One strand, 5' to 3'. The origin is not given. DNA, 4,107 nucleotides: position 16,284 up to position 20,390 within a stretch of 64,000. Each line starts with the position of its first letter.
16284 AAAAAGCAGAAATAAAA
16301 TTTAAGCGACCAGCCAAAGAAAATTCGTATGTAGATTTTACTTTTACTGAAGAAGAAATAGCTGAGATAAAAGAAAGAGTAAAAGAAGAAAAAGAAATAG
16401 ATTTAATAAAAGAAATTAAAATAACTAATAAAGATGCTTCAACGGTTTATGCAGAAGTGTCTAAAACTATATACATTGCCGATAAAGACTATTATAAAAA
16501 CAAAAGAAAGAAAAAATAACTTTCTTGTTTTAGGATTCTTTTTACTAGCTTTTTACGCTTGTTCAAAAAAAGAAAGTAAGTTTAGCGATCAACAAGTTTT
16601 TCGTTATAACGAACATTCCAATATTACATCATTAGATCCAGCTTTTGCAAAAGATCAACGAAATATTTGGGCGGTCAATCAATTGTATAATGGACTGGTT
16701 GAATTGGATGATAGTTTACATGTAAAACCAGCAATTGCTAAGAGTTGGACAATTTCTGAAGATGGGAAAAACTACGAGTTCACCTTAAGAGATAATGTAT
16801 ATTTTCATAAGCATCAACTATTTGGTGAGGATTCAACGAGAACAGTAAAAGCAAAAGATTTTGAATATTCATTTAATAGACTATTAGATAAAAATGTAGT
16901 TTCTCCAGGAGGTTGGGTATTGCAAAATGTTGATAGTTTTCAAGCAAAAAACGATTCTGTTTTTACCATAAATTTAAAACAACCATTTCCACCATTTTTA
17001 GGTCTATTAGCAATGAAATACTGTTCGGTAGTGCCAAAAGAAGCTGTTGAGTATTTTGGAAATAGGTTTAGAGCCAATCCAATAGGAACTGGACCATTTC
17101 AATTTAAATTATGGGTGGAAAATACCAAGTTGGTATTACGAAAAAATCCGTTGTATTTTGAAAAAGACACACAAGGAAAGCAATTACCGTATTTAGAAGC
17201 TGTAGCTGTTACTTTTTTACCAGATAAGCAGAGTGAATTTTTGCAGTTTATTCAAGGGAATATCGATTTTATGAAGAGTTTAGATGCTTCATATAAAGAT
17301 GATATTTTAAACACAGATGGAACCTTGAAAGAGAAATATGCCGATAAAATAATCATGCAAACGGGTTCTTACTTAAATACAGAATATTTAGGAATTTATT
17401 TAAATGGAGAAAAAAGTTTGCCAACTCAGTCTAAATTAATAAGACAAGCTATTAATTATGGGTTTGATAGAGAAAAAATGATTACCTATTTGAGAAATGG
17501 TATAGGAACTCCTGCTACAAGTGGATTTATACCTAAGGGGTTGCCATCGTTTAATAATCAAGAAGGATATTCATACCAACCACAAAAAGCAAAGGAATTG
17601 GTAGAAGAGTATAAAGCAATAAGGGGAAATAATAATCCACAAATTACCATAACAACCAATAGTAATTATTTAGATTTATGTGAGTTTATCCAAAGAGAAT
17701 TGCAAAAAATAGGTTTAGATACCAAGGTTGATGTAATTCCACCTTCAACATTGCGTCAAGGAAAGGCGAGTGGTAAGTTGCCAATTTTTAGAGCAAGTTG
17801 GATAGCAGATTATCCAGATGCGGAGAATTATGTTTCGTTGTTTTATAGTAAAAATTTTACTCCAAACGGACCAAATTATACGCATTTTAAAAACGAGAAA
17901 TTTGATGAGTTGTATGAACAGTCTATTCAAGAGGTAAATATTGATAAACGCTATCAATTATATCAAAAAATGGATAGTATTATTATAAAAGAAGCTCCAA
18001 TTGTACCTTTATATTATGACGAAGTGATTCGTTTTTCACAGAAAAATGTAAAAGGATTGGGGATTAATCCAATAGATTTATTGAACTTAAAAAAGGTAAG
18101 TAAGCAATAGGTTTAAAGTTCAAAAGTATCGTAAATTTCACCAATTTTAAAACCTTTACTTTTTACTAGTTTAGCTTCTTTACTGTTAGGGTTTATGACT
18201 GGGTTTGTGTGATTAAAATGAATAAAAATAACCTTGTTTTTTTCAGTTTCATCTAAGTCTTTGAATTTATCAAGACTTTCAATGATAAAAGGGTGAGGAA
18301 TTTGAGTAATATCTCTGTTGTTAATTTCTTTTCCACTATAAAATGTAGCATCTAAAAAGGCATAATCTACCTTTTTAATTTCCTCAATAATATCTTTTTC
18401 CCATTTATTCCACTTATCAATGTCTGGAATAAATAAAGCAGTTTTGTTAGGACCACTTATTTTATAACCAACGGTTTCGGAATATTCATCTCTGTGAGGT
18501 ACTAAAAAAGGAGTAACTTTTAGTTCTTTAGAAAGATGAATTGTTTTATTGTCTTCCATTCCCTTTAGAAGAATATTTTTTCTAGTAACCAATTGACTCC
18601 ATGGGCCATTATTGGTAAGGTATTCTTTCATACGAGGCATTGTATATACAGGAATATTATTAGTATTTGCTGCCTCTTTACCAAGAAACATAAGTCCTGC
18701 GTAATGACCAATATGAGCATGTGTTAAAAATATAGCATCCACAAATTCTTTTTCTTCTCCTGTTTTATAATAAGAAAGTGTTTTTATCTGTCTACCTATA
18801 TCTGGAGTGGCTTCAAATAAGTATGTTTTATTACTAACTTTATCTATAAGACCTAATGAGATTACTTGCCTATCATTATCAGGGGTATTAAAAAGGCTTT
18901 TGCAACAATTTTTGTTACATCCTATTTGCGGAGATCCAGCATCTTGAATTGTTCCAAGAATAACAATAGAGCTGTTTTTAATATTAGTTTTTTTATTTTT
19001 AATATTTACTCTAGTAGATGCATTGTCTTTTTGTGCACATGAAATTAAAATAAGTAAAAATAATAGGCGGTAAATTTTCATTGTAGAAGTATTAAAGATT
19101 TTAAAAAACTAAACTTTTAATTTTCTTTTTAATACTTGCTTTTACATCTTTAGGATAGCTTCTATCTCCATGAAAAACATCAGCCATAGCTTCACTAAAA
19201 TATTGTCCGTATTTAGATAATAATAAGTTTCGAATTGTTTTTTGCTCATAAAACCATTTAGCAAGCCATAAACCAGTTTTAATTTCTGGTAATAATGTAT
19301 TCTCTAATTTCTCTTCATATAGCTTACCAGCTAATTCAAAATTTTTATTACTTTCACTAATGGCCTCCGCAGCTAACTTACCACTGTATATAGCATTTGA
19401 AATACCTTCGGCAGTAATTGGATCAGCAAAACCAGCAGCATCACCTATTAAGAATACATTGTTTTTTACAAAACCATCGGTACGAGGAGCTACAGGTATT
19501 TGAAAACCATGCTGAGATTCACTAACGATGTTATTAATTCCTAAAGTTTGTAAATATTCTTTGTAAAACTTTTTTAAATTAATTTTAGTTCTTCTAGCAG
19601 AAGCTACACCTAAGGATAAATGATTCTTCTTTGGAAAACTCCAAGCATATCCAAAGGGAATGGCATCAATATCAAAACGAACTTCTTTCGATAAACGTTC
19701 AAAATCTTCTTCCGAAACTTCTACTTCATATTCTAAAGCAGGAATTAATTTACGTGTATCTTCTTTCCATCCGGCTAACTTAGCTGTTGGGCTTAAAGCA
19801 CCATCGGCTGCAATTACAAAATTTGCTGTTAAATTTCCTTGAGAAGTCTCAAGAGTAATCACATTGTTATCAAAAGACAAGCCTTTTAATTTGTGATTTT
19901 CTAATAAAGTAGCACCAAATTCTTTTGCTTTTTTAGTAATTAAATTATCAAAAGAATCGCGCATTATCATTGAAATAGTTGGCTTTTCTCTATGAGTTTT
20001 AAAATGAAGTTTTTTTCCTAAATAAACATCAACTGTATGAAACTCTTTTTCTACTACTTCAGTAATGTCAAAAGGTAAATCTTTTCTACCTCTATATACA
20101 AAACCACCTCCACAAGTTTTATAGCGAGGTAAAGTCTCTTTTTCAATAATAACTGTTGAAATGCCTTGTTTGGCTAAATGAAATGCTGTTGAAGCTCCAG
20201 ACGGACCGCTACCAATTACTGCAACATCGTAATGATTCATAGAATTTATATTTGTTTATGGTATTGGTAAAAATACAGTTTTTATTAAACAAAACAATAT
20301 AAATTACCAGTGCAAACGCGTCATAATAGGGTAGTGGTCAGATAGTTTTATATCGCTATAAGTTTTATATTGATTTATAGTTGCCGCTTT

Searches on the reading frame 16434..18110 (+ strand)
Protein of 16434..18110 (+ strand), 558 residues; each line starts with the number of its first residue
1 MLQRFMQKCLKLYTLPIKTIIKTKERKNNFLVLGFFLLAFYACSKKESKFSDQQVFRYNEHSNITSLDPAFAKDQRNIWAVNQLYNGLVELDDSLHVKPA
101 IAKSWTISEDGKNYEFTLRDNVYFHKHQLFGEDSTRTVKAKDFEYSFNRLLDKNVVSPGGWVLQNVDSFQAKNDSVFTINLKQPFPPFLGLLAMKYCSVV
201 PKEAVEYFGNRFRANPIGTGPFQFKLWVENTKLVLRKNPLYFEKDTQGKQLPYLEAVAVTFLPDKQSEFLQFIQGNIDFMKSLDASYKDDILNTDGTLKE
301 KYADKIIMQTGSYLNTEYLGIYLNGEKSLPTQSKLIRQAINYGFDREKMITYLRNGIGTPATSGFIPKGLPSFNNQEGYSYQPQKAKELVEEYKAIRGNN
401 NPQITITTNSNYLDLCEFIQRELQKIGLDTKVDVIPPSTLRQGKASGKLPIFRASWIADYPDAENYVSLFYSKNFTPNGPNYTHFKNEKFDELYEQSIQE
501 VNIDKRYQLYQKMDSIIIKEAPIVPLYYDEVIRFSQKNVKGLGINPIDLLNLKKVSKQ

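Call 34: search_protein_families(library=ncbifam, proteins=[window:16434-18110:+], max_evalue=1e-10)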
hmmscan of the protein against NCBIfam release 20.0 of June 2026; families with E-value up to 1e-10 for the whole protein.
window:16434-18110:+ (558 aa): 10 families
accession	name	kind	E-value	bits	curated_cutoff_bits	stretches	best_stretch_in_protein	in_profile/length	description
TIGR02294.1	nickel_nikA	equivalog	1.8e-45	155.4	393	1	58-542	10-486/501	nickel ABC transporter substrate-binding protein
NF011942.0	PRK15413.1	equivalog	8.7e-42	143.4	594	1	61-547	35-501/512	glutathione ABC transporter substrate-binding protein GsiB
NF043070.1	DppA_dipep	equivalog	1.2e-40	139.6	1005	1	83-556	59-533/535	dipeptide ABC transporter periplasmic-binding protein DppA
NF011684.0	PRK15104.1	equivalog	2.2e-38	132.3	947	1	48-553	33-536/543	oligopeptide ABC transporter substrate-binding protein OppA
NF007287.0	PRK09755.1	equivalog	6e-37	127.7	1098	1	46-549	25-524/535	ABC transporter substrate-binding protein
NF011689.0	PRK15109.1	equivalog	4.5e-34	118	560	1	52-547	32-528/547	ABC transporter substrate-binding protein SapA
NF045468.1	Opp5A_nikA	equivalog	2.9e-30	105.2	600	1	61-542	25-472/488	nickel ABC transporter substrate-binding protein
NF047575.1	opine_bind_CntA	exception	3.5e-30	105.1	800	1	34-542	15-518/535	staphylopine-dependent metal ABC transporter substrate-binding lipoprotein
NF045467.1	Opp4A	equivalog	1.2e-27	96.4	650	1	211-548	202-547/556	oligopeptide ABC transporter substrate-binding protein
TIGR04028.1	SBP_KPN_01854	hypoth_equivalog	1.9e-13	49.8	468.5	1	80-547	26-498/509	TIGR04028 family ABC transporter substrate-binding protein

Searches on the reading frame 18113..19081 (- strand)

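Call 34: search_protein_families(library=ncbifam, proteins=[window:18113-19081:-], max_evalue=1e-10)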
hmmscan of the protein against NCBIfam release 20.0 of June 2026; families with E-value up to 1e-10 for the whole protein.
window:18113-19081:- (322 aa): 1 family
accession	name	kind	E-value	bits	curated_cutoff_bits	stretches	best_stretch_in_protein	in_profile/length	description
TIGR02108.2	PQQ_syn_pqqB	equivalog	2.4e-33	115.9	245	1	39-315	2-291/298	pyrroloquinoline quinone biosynthesis protein PqqB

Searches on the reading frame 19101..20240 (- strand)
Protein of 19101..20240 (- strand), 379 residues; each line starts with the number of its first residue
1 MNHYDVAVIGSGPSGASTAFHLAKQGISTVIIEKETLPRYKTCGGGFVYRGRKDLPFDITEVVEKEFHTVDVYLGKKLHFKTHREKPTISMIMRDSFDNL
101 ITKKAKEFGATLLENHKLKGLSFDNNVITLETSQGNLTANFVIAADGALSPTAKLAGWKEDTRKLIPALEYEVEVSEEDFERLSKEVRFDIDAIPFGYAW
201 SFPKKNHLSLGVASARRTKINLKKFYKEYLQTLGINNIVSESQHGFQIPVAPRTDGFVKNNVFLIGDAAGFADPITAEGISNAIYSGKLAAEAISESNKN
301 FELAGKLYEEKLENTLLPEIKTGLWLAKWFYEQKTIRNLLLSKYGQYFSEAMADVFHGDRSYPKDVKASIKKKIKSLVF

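Call 34: search_protein_families(library=ncbifam, proteins=[window:19101-20240:-], max_evalue=1e-10)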
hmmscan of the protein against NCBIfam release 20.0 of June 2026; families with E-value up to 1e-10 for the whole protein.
window:19101-20240:- (379 aa): 17 families
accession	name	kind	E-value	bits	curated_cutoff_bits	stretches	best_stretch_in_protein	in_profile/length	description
TIGR02032.1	GG-red-SF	subfamily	5.2e-68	229.9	158.8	1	4-294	1-297/297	geranylgeranyl reductase family protein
TIGR02023.1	BchP-ChlP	subfamily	1.4e-49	169.1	343.3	1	4-338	1-343/388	geranylgeranyl diphosphate reductase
TIGR02028.1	ChlP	equivalog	2.6e-24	85.7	505.3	1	6-339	3-354/398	geranylgeranyl reductase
NF041080.1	DGGGPL_reductase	equivalog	2.6e-22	79.3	580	1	3-300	1-317/447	digeranylgeranylglycerophospholipid reductase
NF041160.1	DGGPL_Thplmales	equivalog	6.6e-22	78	780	1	1-302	1-318/396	digeranylgeranylglycerophospholipid reductase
NF045655.1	MkRedMenJ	equivalog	2.2e-20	73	700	1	3-297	4-318/406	menaquinone reductase MenJ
NF008519.0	PRK11445.1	equivalog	1.3e-19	70.6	303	1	1-313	1-319/355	FAD-binding protein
NF049967.1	QhpG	equivalog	5.6e-19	68.4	240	1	6-323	1-318/423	flavin-dependent monooxygenase QhpG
NF033113.0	halo_ClmS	equivalog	1.1e-15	57.2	900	0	92-300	104-327/570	chloramphenicol-biosynthetic FADH2-dependent halogenase CmlS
NF041385.1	Dggglyphlred_Halo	equivalog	3.8e-15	55.3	700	1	2-337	3-361/405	digeranylgeranylglycerophospholipid reductase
TIGR01988.1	Ubi-OHases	subfamily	1.3e-13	50.6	224.65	0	70-162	80-177/387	ubiquinone biosynthesis hydroxylase, UbiH/UbiF/VisC/COQ6 family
NF006593.0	PRK09126.1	equivalog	5.6e-13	48.5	420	0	1-37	2-38/393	5-demethoxyubiquinol-8 5-hydroxylase UbiM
NF038171.1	maturase_LodB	equivalog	2.3e-12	46.7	400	0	91-315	96-333/361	lysine-epsilon-oxidase maturase LodB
NF038174.1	maturase_GoxB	equivalog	9.2e-12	44.7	400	0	263-314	279-330/358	glycine oxidase maturase GoxB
NF033145.1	rif_monoox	equivalog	1e-11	44.4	800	1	5-282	2-291/472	rifampin monooxygenase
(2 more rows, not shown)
